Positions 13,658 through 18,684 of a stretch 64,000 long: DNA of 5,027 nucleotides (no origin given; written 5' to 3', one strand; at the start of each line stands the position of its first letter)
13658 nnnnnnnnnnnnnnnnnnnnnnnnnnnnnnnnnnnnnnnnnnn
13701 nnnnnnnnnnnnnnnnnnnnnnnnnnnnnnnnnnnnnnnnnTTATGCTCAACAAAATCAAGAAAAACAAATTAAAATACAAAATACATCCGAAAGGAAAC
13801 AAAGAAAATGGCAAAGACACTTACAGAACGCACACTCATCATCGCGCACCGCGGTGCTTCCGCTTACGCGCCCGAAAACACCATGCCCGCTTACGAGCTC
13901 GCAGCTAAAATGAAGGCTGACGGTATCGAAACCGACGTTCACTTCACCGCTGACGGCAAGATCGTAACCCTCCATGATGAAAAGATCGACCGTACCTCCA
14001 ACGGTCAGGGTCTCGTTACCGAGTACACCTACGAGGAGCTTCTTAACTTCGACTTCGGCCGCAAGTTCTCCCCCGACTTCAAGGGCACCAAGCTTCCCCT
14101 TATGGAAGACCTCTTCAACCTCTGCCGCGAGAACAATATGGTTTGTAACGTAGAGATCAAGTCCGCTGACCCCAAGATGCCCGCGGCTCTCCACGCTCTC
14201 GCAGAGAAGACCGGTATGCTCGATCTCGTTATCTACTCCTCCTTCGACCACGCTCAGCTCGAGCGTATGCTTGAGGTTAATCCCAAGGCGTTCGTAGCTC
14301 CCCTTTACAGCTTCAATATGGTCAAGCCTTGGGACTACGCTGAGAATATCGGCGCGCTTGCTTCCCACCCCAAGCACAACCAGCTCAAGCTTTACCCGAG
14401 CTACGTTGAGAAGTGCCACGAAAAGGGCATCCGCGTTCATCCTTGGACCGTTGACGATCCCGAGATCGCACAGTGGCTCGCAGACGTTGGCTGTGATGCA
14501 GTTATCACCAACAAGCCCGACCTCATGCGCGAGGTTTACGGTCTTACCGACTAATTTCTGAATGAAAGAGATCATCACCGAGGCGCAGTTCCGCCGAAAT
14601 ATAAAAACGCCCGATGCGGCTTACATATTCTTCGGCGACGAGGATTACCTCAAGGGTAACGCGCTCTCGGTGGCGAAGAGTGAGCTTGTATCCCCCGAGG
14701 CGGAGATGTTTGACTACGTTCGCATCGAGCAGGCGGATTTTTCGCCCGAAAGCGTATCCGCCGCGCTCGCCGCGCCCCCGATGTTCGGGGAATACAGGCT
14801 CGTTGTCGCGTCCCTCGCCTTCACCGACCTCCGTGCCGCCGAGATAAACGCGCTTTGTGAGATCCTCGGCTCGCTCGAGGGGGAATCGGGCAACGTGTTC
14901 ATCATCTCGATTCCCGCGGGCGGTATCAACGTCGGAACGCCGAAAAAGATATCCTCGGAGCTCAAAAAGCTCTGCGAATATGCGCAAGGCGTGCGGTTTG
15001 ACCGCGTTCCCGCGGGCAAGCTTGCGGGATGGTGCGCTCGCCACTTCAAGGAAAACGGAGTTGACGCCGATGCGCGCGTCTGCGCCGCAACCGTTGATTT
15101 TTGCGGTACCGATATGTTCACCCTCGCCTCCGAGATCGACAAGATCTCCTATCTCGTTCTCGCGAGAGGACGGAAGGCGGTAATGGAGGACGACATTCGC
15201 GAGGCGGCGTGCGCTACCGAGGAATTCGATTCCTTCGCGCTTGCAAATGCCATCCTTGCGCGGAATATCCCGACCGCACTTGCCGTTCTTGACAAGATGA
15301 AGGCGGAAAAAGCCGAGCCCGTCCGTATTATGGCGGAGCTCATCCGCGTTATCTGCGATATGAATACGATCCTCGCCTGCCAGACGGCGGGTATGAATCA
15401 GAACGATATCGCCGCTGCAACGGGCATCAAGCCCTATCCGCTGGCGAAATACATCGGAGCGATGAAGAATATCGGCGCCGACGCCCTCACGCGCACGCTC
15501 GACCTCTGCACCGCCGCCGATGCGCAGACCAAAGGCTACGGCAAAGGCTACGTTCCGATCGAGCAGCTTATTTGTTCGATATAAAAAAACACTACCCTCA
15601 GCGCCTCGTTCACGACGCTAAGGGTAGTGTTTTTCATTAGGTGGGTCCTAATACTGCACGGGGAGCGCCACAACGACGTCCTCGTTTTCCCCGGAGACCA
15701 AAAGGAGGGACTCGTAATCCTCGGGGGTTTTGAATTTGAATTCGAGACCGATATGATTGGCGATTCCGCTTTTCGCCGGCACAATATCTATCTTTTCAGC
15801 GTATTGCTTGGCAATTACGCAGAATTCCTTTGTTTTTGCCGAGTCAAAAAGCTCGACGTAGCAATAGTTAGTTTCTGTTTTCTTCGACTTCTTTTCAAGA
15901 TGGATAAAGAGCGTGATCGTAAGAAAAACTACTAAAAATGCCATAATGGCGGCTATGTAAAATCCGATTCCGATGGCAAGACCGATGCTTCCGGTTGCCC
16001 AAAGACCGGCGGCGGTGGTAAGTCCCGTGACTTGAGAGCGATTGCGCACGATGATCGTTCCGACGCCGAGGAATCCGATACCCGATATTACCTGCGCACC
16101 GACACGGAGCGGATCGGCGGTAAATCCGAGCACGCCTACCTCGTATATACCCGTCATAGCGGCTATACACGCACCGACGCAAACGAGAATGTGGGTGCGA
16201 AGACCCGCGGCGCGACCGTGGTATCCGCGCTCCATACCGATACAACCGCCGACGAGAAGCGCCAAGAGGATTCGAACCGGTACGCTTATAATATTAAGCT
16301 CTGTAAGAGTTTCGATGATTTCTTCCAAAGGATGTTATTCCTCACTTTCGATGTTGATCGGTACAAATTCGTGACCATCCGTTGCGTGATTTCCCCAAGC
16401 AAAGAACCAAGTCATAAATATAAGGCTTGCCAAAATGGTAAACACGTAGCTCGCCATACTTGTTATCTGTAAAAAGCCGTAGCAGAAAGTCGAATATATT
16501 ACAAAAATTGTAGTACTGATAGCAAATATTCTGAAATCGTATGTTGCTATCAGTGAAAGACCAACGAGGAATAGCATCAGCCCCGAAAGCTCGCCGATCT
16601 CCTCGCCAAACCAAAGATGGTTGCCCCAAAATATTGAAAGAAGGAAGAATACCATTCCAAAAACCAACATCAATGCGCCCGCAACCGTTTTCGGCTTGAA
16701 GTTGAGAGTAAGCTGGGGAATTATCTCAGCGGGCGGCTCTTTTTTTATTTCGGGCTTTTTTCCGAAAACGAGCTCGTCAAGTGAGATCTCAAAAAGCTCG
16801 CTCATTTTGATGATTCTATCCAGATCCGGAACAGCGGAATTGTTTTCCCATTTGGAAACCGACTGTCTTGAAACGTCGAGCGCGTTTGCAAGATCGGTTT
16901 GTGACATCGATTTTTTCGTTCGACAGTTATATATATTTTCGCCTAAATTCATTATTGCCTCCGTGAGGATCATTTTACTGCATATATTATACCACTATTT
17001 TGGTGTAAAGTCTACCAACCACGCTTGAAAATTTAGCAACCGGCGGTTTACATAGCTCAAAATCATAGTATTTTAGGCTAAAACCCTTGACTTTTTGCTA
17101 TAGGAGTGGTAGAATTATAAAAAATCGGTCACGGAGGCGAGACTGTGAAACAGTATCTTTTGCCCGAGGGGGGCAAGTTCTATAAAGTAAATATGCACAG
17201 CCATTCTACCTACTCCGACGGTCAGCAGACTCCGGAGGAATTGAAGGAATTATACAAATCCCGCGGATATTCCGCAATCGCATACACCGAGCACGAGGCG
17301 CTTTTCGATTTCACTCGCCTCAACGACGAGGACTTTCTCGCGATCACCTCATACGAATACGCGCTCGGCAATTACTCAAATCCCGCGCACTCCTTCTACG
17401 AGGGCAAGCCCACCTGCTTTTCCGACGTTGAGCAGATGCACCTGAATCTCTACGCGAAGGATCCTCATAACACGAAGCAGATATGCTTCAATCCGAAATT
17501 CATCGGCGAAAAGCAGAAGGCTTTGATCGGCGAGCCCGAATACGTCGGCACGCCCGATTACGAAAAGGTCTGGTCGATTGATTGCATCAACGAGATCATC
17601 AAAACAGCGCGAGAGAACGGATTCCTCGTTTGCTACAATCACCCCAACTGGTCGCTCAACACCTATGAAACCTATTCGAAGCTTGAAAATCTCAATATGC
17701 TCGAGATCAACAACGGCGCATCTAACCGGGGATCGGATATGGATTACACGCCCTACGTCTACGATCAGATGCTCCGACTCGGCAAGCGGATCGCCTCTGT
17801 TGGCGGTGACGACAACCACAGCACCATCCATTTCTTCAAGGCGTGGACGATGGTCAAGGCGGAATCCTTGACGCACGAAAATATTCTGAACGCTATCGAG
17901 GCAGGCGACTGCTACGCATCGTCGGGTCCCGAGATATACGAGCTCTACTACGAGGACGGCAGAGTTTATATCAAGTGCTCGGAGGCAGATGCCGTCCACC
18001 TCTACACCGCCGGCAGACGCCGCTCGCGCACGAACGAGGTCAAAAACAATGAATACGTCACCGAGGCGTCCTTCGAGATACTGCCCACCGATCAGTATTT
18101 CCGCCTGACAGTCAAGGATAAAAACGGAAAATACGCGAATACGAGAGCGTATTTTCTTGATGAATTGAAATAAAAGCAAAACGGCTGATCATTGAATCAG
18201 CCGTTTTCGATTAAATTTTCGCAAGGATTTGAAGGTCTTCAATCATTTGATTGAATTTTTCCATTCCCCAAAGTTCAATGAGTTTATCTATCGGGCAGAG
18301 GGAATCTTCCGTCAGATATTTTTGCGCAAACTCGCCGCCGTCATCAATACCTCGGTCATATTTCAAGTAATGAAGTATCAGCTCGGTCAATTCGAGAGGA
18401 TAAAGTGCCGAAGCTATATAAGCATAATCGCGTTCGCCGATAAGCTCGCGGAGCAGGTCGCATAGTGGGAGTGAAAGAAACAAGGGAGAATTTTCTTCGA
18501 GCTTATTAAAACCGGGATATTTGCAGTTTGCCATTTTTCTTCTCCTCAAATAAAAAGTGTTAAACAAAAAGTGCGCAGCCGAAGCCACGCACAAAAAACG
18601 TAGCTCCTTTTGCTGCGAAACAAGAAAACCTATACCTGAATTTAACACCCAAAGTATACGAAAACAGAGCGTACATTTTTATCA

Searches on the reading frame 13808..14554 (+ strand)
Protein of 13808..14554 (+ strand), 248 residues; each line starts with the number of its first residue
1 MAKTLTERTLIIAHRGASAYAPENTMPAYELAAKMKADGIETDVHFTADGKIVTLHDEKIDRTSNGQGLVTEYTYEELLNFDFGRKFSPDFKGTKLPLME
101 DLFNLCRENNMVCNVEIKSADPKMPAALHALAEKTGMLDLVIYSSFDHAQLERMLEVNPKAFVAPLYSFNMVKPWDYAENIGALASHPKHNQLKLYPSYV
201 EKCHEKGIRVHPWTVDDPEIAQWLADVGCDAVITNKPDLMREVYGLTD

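Call 11: search_protein_families(library=pfam, proteins=[window:13808-14554:+], max_evalue=0.01)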
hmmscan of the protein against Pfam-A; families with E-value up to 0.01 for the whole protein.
window:13808-14554:+ (248 aa): 1 family
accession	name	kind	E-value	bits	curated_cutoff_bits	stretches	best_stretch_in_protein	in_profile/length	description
PF03009.23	GDPD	-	8.1e-48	164.1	23.6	1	14-239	1-244/244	Glycerophosphoryl diester phosphodiesterase family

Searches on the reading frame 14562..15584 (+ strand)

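Call 11: search_protein_families(library=pfam, proteins=[window:14562-15584:+], max_evalue=0.01)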
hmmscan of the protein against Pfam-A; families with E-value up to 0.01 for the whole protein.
window:14562-15584:+ (340 aa): 2 families
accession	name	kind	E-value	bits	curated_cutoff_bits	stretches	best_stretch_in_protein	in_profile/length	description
PF21694.2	DNA_pol3_delta_C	-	1.5e-15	57.7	27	1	223-324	3-104/121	DNA polymerase III delta subunit, C-terminal domain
PF06144.19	DNA_pol3_delta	-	0.0025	18.2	21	0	21-108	1-93/124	DNA polymerase III, delta subunit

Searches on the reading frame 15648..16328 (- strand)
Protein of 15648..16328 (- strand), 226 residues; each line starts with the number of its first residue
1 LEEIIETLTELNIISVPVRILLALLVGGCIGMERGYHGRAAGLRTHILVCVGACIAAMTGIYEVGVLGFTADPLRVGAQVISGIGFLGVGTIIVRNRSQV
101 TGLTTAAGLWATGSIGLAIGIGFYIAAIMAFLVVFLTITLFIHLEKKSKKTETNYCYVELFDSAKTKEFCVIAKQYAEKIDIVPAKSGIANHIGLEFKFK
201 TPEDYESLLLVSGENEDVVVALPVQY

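Call 11: search_protein_families(library=pfam, proteins=[window:15648-16328:-], max_evalue=0.01)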
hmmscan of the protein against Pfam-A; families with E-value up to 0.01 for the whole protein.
window:15648-16328:- (226 aa): 1 family
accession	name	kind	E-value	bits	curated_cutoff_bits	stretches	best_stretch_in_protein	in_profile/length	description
PF02308.21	MgtC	-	4e-36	124.5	31.4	1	20-146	1-120/121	MgtC family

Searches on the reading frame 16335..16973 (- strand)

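Call 10: search_protein_families(library=pfam, proteins=[window:16335-16973:-], max_evalue=0.01)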
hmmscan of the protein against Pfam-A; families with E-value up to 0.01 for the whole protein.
window:16335-16973:- (212 aa): 7 families
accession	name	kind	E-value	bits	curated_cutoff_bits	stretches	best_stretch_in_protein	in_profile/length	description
PF01381.28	HTH_3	-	4.2e-15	56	23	1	14-68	1-55/55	Helix-turn-helix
PF12844.13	HTH_19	-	5.8e-10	39.4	30.2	1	11-69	1-59/64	Helix-turn-helix domain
PF07022.19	Phage_CI_repr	-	6.1e-08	33.3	22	1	24-73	14-62/65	Bacteriophage CI repressor helix-turn-helix domain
PF13443.12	HTH_26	-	2e-05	25.2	22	1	20-68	8-57/63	Cro/C1-type HTH DNA-binding domain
PF13560.12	HTH_31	-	5.5e-05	23.8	27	1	17-67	9-60/64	Helix-turn-helix domain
PF15943.11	YdaS_toxin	-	0.00049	20.3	30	1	24-49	10-36/65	Bacterial toxin YdaS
PF14549.12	P22_Cro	-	0.00062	19.9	30.2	1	25-52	12-37/60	DNA-binding transcriptional regulator Cro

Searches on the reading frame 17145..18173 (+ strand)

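Call 10: search_protein_families(library=pfam, proteins=[window:17145-18173:+], max_evalue=0.01)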
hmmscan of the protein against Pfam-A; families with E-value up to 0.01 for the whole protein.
window:17145-18173:+ (342 aa): 1 family
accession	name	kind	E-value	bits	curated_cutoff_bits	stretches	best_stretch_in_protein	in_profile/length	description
PF02811.25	PHP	-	3.6e-07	31.1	26.4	1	17-58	2-45/164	PHP domain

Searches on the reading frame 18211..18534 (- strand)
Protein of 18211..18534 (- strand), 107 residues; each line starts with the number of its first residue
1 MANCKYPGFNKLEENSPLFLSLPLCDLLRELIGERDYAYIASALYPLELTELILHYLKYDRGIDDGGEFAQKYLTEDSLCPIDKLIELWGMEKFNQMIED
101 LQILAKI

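Call 10: search_protein_families(library=pfam, proteins=[window:18211-18534:-], max_evalue=0.01)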
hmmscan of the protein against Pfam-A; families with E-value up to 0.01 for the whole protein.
window:18211-18534:- (107 aa): 0 families

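Call 18: find_homologous_proteins(query=window:18211-18534:-)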
Query window:18211-18534:- (107 aa): 15 proteins with E <= 0.001 among 16 candidates.
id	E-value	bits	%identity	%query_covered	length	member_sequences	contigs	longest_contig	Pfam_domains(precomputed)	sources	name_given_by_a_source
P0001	1.7e-64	233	99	100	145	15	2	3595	-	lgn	-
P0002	2.6e-45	171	96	76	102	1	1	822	-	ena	-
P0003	2.1e-38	149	64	99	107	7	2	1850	-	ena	-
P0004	1.3e-36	143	61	98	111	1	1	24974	-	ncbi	-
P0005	5.6e-36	141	61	98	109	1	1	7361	-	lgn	-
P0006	4.0e-35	138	59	98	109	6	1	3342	-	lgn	-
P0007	5.2e-34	135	58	98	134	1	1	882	-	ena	-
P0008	1.2e-32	131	57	98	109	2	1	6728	-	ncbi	-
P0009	1.5e-32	130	56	100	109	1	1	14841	-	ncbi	-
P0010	1.5e-32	130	56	100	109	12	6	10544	-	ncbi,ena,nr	ncbi:MAG: hypothetical protein II319_03455 [Clostridia bacterium]|nr:hypothetical protein [Clostridi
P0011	1.7e-32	130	60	95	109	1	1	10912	-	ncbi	-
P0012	4.0e-31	126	57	95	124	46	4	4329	-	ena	-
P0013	9.7e-24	102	62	70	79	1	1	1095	-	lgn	-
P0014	6.0e-16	77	100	36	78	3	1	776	-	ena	-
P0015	5.2e-14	71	59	60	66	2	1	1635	-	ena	-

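Call 19: find_encoding_contigs(protein=P0004, flank=3000, max_places=3)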
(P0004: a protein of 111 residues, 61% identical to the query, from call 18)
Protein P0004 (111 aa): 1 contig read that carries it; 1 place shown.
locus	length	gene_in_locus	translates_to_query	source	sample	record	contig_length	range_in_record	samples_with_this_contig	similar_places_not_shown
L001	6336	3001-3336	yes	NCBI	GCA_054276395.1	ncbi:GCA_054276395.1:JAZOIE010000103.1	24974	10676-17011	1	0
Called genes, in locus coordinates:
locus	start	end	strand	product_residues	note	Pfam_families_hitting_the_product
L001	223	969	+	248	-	PF03009:GDPD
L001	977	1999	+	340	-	PF21694:DNA_pol3_delta_C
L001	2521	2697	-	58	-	-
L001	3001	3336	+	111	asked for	-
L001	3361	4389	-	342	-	PF02811:PHP (weak)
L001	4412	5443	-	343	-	PF17761:DUF1016_N, PF06250:YhcG_C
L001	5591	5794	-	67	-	-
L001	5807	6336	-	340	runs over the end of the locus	PF01145:Band_7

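Call 20: find_encoding_contigs(protein=P0010, flank=3000, max_places=4)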
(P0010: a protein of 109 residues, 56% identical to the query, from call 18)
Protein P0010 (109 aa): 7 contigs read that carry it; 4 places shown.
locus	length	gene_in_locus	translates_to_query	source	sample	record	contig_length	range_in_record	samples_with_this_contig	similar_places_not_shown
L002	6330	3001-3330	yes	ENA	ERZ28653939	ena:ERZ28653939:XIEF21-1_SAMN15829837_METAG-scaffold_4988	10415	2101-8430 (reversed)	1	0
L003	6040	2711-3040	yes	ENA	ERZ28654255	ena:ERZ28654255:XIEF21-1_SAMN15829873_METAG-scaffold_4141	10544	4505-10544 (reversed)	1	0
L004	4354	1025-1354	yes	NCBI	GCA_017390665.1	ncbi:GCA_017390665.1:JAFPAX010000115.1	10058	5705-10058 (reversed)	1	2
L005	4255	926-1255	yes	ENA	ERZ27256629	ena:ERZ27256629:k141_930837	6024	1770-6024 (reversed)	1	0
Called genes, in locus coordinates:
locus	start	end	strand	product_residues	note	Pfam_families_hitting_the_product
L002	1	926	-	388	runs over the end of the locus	PF00389:2-Hacid_dh, PF02826:2-Hacid_dh_C, PF03446:NAD_binding_2 (weak)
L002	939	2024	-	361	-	PF00266:Aminotran_5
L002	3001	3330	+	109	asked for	-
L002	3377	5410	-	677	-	-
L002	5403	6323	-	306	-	PF02557:VanY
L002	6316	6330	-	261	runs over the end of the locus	PF00702:Hydrolase, PF13344:Hydrolase_6, PF13419:HAD_2 (weak), PF13242:Hydrolase_like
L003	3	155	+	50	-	?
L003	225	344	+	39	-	-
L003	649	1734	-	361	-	PF00266:Aminotran_5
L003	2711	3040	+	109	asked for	-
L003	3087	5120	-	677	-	-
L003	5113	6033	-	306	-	PF02557:VanY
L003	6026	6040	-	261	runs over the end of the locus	PF00702:Hydrolase, PF13344:Hydrolase_6, PF13419:HAD_2 (weak), PF13242:Hydrolase_like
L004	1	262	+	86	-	?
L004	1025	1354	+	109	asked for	-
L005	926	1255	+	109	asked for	-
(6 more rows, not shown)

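Call 21: find_encoding_contigs(protein=P0011, flank=3000, max_places=3)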
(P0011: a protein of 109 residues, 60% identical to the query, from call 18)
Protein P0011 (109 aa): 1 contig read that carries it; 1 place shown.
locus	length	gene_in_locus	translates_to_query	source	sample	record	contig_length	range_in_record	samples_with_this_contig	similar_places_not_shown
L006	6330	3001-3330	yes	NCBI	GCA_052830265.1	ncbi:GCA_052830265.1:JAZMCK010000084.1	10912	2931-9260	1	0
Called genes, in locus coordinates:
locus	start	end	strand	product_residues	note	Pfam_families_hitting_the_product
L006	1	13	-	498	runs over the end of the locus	-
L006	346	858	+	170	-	-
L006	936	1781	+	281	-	PF01381:HTH_3, PF12844:HTH_19 (faint), PF13560:HTH_31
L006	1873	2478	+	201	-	PF01381:HTH_3, PF12844:HTH_19, PF13560:HTH_31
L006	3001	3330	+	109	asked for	-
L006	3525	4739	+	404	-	PF01232:Mannitol_dh, PF08125:Mannitol_dh_C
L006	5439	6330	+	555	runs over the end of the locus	PF11638:DnaA_N, PF00308:Bac_DnaA, PF01695:IstB_IS21 (weak), PF00004:AAA, PF13173:AAA_14, PF13401:AAA_22 (faint), PF08299:Bac_DnaA_C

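Call 56: search_protein_families(library=pfam, alignment_id=A4, max_evalue=0.001)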
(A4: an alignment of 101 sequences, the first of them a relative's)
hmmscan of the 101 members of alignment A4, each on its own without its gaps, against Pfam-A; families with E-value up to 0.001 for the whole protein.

A. member 1, L001:3001-3333:+ (111 aa): 0 families

B. families by the number of members that match (of 101 scanned): 49 families (the first 25 are shown)
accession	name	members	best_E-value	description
PF13306.12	LRR_5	16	3.8e-91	BspA type Leucine rich repeat region (6 copies)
PF13855.12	LRR_8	15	7.7e-30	Leucine rich repeat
PF01381.28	HTH_3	8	1.5e-18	Helix-turn-helix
PF12844.13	HTH_19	8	9.7e-17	Helix-turn-helix domain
PF13560.12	HTH_31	7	1.6e-13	Helix-turn-helix domain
PF05725.18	FNIP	5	4e-13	FNIP Repeat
PF20648.2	DUF6809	4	2.5e-17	Family of unknown function (DUF6809)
PF13443.12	HTH_26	4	9.7e-08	Cro/C1-type HTH DNA-binding domain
PF00501.34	AMP-binding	3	2e-68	AMP-binding enzyme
PF12799.13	LRR_4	3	2.8e-58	Leucine Rich repeats (2 copies)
PF23952.1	LRR_EndoS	3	3.8e-08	Endo-beta-N-acetylglucosaminidase EndoS LRR domain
PF14200.12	RicinB_lectin_2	2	6.7e-18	Ricin-type beta-trefoil lectin domain-like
PF23598.1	LRR_14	2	7.8e-14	Leucine-rich repeat region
PF00560.39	LRR_1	2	6.2e-12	Leucine Rich Repeat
PF14580.12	LRR_9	2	2.9e-11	Leucine-rich repeat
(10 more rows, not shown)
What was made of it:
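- On T-box leader: The downstream genes are unrelated (call 56).
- The downstream genes are very heterogeneous (call 56).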
